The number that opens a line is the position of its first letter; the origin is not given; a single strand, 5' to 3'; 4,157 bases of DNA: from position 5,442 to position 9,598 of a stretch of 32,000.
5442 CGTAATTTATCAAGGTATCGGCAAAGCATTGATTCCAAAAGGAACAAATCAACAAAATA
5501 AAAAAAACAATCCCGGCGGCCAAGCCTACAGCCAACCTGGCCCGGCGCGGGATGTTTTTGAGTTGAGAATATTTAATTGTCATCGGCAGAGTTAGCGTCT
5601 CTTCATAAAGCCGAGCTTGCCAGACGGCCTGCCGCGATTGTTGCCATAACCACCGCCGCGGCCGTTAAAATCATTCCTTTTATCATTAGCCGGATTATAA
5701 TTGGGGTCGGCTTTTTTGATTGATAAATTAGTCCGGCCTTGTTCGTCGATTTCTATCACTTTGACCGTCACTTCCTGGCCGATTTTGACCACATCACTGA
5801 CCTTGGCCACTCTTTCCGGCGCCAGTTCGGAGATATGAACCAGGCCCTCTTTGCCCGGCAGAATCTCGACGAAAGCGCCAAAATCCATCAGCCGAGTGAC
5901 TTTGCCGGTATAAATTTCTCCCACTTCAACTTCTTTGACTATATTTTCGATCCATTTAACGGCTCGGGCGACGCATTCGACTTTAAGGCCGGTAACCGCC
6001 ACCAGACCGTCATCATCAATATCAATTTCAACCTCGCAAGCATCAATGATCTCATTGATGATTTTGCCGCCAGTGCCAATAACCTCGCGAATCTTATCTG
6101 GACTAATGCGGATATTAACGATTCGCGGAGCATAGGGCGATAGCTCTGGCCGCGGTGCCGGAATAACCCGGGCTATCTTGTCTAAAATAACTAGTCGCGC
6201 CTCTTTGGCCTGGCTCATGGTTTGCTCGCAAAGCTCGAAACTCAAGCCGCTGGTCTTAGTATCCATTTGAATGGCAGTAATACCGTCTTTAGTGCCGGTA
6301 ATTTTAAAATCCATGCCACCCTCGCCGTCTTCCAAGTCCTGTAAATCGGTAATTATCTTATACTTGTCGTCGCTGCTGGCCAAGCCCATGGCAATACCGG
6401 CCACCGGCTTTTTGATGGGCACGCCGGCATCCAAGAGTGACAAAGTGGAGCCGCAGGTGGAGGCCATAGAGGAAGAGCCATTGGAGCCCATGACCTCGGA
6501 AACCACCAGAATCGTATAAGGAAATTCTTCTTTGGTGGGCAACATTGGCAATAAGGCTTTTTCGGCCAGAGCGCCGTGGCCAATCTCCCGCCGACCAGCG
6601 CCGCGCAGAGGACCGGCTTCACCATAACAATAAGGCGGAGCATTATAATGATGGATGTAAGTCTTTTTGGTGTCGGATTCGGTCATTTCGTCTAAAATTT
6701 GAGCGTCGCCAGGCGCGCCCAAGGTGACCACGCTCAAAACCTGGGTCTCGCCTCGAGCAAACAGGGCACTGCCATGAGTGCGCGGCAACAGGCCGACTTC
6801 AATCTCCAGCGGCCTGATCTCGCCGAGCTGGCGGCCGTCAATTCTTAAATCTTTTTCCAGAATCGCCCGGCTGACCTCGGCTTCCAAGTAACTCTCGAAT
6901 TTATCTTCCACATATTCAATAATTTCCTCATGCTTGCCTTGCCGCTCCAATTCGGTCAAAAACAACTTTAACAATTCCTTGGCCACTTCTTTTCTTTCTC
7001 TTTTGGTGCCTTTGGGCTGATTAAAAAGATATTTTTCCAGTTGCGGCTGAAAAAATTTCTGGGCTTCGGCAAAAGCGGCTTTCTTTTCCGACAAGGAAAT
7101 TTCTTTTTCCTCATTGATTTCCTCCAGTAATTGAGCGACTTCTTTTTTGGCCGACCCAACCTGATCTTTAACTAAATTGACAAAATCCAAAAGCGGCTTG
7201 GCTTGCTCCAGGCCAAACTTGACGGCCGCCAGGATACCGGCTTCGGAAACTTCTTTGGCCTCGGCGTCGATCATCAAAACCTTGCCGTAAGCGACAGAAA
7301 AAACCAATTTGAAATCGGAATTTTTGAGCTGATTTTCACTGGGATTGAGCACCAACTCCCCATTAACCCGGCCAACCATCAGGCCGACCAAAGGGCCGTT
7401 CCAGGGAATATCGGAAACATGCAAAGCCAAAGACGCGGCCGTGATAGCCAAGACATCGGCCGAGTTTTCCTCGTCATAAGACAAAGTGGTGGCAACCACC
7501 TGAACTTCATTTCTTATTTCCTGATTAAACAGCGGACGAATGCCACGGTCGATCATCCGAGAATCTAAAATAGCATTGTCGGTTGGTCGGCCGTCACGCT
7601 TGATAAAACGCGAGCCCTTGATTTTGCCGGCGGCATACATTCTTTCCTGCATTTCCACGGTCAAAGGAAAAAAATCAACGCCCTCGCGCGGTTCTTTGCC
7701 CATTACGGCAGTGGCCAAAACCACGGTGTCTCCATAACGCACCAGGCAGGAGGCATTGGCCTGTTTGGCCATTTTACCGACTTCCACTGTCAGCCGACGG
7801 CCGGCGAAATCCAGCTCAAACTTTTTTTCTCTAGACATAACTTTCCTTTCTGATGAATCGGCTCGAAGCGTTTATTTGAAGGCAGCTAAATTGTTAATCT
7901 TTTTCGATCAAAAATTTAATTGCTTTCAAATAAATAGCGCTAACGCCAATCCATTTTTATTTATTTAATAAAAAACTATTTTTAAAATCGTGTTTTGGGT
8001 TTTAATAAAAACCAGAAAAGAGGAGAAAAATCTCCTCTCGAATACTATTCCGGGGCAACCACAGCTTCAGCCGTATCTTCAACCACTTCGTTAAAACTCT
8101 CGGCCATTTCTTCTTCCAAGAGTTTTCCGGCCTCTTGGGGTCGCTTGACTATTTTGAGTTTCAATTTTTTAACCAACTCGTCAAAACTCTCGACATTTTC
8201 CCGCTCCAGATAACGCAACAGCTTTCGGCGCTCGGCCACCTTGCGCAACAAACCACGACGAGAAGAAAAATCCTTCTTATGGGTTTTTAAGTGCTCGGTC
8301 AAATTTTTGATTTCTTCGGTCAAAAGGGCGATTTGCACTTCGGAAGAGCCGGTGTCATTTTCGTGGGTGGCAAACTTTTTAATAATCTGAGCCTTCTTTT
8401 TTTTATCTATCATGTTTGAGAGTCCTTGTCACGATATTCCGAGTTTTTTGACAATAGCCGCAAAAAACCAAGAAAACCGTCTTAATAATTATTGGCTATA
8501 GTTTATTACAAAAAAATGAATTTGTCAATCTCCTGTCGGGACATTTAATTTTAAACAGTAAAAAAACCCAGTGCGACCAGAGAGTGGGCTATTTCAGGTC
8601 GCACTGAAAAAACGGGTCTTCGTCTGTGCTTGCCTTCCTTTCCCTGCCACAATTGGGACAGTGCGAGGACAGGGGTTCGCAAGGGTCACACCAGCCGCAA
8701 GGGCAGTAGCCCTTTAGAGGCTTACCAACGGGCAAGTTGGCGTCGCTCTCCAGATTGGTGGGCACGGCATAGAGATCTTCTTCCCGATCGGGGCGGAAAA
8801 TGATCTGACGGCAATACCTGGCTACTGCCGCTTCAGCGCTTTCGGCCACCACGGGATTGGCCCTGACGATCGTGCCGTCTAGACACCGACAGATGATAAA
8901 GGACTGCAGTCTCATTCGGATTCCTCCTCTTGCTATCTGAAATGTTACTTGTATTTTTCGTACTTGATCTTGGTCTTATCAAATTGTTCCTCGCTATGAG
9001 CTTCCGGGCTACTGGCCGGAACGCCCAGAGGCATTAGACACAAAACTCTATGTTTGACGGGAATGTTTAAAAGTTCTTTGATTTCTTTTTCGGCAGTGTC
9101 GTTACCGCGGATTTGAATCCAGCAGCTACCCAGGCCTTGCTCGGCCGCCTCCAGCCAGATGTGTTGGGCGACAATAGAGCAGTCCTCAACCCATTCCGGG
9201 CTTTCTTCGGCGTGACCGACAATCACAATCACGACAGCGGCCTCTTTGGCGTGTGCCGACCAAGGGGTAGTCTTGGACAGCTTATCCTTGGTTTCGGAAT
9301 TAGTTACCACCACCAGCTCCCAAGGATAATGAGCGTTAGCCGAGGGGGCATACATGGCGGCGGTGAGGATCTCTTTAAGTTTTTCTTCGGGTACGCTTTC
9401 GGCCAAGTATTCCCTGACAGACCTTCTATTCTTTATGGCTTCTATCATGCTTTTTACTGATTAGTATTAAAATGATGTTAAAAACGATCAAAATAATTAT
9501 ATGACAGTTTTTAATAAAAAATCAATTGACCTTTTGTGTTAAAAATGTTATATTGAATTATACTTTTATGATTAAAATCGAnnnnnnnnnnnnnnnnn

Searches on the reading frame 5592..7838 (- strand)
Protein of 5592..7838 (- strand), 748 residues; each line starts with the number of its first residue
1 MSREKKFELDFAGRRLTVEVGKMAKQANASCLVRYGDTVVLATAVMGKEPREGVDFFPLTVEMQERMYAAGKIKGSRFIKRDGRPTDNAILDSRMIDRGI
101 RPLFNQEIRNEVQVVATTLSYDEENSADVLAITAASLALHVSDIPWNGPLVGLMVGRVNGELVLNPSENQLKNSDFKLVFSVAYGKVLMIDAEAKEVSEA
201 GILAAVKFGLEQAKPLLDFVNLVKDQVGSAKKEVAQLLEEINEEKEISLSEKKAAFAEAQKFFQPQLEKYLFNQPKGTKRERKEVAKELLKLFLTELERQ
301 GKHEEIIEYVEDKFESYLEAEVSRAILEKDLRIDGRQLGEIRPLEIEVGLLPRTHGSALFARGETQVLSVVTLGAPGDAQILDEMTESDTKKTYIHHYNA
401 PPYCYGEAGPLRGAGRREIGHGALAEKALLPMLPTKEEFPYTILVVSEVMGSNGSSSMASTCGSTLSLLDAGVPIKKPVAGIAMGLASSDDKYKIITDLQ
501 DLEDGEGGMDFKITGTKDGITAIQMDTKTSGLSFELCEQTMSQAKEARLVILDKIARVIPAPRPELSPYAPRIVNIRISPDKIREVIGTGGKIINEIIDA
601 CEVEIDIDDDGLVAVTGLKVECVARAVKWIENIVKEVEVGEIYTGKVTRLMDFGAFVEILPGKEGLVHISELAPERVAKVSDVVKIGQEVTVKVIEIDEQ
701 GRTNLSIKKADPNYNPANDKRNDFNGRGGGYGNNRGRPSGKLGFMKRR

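Call 28: search_protein_families(library=pfam, proteins=[window:5592-7838:-], max_evalue=0.001)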
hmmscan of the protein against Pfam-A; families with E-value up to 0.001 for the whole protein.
window:5592-7838:- (748 aa): 4 families
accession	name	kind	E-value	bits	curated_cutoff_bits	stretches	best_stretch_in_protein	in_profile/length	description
PF01138.27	RNase_PH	-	1.9e-55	187.2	25.5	2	13-145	2-130/130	3' exoribonuclease family, domain 1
PF00575.29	S1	-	6.4e-21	75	22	1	637-708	2-74/74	S1 RNA binding domain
PF03725.20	RNase_PH_C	-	1.1e-11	44.9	20.8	1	149-211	2-66/67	3' exoribonuclease family, domain 2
PF00013.35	KH_1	-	2.1e-09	37.4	21.5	1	574-631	2-65/66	KH domain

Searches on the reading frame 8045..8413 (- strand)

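Call 28: search_protein_families(library=pfam, proteins=[window:8045-8413:-], max_evalue=0.001)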
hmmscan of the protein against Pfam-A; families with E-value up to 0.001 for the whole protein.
window:8045-8413:- (122 aa): 1 family
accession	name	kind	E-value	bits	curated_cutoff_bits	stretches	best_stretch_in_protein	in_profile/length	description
PF00312.27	Ribosomal_S15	-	7.6e-34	116.2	31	1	7-87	1-81/81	Ribosomal protein S15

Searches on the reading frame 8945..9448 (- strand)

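Call 28: search_protein_families(library=pfam, proteins=[window:8945-9448:-], max_evalue=0.001)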
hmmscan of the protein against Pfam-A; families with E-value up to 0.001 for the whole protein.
window:8945-9448:- (167 aa): 2 families
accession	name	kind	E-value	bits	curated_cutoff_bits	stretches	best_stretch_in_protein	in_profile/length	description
PF00881.29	Nitroreductase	-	2.1e-31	109.8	23.5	2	5-59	1-55/167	Nitroreductase family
PF14512.11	TM1586_NiRdase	-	3e-15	56.9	27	1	2-158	3-147/215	Putative TM nitroreductase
